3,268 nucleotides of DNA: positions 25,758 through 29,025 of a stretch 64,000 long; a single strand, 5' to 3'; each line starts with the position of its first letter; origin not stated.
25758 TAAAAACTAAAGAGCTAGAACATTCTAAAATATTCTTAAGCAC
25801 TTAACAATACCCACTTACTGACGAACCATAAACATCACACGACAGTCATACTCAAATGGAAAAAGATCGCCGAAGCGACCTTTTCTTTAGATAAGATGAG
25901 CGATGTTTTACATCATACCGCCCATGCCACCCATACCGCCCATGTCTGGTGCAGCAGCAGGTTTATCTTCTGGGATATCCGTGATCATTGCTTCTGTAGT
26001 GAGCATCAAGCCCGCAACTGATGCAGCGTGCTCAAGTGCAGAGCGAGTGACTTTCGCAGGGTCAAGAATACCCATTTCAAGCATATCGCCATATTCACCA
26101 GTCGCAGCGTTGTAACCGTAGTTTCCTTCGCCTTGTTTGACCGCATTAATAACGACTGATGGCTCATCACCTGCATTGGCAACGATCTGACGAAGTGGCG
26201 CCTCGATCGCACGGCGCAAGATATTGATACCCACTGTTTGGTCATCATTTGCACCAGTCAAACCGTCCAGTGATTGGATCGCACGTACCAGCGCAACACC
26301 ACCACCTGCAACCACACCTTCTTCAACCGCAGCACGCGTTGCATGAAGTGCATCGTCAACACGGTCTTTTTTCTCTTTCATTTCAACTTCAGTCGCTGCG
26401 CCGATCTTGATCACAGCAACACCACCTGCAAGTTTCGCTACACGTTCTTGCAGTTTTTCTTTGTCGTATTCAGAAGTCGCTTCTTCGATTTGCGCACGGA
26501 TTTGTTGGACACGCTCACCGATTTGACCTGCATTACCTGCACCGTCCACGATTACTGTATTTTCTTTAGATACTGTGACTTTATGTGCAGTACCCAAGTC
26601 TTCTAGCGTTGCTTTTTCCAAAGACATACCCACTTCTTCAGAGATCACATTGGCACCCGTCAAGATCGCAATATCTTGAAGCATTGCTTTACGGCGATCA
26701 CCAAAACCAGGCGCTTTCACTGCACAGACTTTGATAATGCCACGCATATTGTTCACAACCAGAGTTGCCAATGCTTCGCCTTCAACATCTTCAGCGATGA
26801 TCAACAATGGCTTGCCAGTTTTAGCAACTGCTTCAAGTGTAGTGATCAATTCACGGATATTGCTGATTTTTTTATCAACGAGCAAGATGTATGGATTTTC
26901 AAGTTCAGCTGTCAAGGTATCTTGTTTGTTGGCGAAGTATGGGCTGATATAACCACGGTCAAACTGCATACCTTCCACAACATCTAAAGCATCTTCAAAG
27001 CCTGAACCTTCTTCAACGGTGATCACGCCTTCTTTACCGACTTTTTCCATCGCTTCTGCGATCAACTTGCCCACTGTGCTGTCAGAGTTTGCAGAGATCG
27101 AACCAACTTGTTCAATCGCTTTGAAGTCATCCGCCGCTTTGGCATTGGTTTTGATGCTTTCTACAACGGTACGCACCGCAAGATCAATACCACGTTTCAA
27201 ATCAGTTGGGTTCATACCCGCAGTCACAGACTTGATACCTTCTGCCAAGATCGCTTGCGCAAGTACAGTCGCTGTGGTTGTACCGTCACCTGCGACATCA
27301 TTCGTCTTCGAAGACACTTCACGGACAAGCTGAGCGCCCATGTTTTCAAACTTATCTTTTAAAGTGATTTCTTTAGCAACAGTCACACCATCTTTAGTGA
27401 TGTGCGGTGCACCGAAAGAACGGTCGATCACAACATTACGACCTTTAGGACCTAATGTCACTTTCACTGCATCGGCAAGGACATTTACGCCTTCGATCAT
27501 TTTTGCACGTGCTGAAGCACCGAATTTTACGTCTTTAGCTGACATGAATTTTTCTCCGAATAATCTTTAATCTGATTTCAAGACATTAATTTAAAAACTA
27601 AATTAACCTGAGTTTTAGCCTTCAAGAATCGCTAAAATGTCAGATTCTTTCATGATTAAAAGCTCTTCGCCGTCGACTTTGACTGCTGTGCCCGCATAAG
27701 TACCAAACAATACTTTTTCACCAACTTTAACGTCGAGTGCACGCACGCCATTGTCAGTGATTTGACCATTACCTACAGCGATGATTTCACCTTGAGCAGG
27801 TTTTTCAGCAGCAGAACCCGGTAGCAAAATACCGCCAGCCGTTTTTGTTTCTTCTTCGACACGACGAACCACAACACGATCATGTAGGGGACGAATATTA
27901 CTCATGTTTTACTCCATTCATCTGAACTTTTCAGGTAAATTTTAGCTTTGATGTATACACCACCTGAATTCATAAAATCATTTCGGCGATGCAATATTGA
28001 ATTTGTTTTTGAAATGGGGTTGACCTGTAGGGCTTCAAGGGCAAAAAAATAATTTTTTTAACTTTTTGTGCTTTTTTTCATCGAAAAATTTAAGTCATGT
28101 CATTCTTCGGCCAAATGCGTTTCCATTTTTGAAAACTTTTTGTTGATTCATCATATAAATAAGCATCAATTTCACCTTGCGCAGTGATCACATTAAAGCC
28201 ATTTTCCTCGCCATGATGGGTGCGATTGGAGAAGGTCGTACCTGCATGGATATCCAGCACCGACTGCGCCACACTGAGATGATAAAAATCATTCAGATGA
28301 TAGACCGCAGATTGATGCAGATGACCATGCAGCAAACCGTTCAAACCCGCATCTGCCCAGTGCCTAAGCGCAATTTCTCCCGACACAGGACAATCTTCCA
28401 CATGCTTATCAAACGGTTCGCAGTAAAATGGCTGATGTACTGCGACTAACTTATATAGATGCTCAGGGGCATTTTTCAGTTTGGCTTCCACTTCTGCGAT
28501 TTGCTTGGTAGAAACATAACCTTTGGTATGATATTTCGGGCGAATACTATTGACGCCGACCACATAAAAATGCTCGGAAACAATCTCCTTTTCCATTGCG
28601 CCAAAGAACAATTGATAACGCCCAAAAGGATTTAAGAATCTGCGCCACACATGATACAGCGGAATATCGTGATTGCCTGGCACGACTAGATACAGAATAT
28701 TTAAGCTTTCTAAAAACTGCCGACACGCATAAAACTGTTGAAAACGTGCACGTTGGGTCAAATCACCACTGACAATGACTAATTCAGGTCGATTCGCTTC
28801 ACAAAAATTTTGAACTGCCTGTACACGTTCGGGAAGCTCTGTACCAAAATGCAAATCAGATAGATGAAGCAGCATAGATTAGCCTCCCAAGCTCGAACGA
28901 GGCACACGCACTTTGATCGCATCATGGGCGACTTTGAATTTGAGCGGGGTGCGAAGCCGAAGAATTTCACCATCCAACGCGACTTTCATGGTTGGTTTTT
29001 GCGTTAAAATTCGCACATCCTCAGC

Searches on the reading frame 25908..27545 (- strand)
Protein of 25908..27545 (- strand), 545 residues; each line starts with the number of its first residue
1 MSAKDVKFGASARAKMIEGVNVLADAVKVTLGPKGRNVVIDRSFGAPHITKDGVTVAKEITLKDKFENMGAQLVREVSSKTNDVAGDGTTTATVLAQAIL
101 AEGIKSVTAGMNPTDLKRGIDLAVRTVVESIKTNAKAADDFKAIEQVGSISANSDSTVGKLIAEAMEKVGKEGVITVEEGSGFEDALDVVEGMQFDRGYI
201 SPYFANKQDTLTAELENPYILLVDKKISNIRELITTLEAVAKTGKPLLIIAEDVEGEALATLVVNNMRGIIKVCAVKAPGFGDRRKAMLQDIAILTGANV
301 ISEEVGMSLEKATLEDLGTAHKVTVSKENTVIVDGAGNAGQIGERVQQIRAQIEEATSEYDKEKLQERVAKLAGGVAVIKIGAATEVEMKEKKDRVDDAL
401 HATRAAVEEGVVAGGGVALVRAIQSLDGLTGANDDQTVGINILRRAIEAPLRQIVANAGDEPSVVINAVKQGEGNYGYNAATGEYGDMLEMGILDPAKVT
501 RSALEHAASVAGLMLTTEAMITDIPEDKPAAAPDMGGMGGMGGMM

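Call 4: search_protein_families(library=pfam, proteins=[window:25908-27545:-])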
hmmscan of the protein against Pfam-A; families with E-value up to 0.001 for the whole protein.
window:25908-27545:- (545 aa): 1 family
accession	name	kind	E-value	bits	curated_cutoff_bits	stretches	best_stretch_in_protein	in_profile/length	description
PF00118.29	Cpn60_TCP1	-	3.6e-76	257.3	34.3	1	23-523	1-488/490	TCP-1/cpn60 chaperonin family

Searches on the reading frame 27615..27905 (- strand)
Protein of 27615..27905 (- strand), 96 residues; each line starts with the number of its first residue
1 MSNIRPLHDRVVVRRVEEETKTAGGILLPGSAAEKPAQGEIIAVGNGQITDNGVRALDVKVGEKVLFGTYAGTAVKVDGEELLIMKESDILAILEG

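Call 40: search_protein_families(library=ncbifam, proteins=[window:27615-27905:-], max_evalue=0.00001)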
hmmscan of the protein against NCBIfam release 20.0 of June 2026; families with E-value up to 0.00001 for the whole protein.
window:27615-27905:- (96 aa): 15 families
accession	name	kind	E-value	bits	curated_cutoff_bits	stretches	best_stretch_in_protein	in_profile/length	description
NF001527.0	PRK00364.1-2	subfamily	1.8e-46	156.3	120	1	3-95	2-95/96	co-chaperone GroES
NF001531.0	PRK00364.2-2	subfamily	4e-39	132.5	96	1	3-95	2-94/94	co-chaperone GroES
NF001529.0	PRK00364.1-5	subfamily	4.2e-39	132.6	133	1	3-94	2-94/95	co-chaperone GroES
NF001534.0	PRK00364.2-5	equivalog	3.3e-34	116.8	120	1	4-95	2-94/94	co-chaperone GroES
NF001530.0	PRK00364.1-6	equivalog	6.3e-34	116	136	1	2-95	9-103/104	co-chaperone GroES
NF001526.0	PRK00364.1-1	subfamily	2.6e-33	114.1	130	1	3-95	2-96/96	co-chaperone GroES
NF001533.0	PRK00364.2-4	subfamily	7.1e-32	109.3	99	1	3-94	5-97/98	co-chaperone GroES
NF001532.0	PRK00364.2-3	equivalog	4.3e-25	87.6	130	1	4-95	2-94/94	co-chaperone GroES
NF001537.0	PRK00364.3-3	equivalog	6.1e-25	87.3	109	1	3-94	2-85/86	co-chaperone GroES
NF011106.0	PRK14533.1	equivalog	1.5e-24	85.7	128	1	4-95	3-90/91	co-chaperonin GroES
NF001538.0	PRK00364.3-4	equivalog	1.6e-20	73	142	1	1-95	3-91/92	co-chaperone GroES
NF001528.0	PRK00364.1-4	equivalog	5.3e-20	71.4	119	1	4-95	2-94/95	co-chaperone GroES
NF001539.0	PRK00364.3-5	equivalog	2.9e-17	62.5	122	1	3-94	2-89/91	co-chaperone GroES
NF001535.0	PRK00364.3-1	equivalog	4.1e-16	59.2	215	1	4-94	3-89/118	co-chaperone GroES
NF001536.0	PRK00364.3-2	equivalog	2.1e-09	37.3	147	1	3-94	2-99/109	co-chaperone GroES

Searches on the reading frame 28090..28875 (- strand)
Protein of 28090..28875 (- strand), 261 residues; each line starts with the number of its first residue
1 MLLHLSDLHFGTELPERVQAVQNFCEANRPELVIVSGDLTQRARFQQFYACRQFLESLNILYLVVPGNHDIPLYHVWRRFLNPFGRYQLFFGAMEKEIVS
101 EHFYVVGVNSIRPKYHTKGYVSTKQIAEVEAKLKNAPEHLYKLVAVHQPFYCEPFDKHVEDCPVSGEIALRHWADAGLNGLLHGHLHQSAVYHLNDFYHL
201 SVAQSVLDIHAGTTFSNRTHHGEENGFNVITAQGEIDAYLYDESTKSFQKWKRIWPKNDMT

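Call 40: search_protein_families(library=ncbifam, proteins=[window:28090-28875:-], max_evalue=0.00001)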
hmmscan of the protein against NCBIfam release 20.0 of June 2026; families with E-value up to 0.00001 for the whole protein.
window:28090-28875:- (261 aa): 4 families
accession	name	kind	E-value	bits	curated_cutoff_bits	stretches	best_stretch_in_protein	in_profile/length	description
NF053862.1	DS9_1_antiphage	equivalog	2.9e-13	49.5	420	1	2-74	196-292/486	anti-phage phosphoesterase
NF008359.0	PRK11148.1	equivalog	7.1e-07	29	225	1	28-191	54-209/275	3',5'-cyclic-AMP phosphodiesterase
NF053861.1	DS8_antiphage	equivalog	6.9e-06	24.1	790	0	4-71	1-85/994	anti-phage protein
TIGR00024.1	SbcD_rel_arch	hypoth_equivalog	7.1e-06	25.9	115.2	0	19-108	48-141/224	putative phosphoesterase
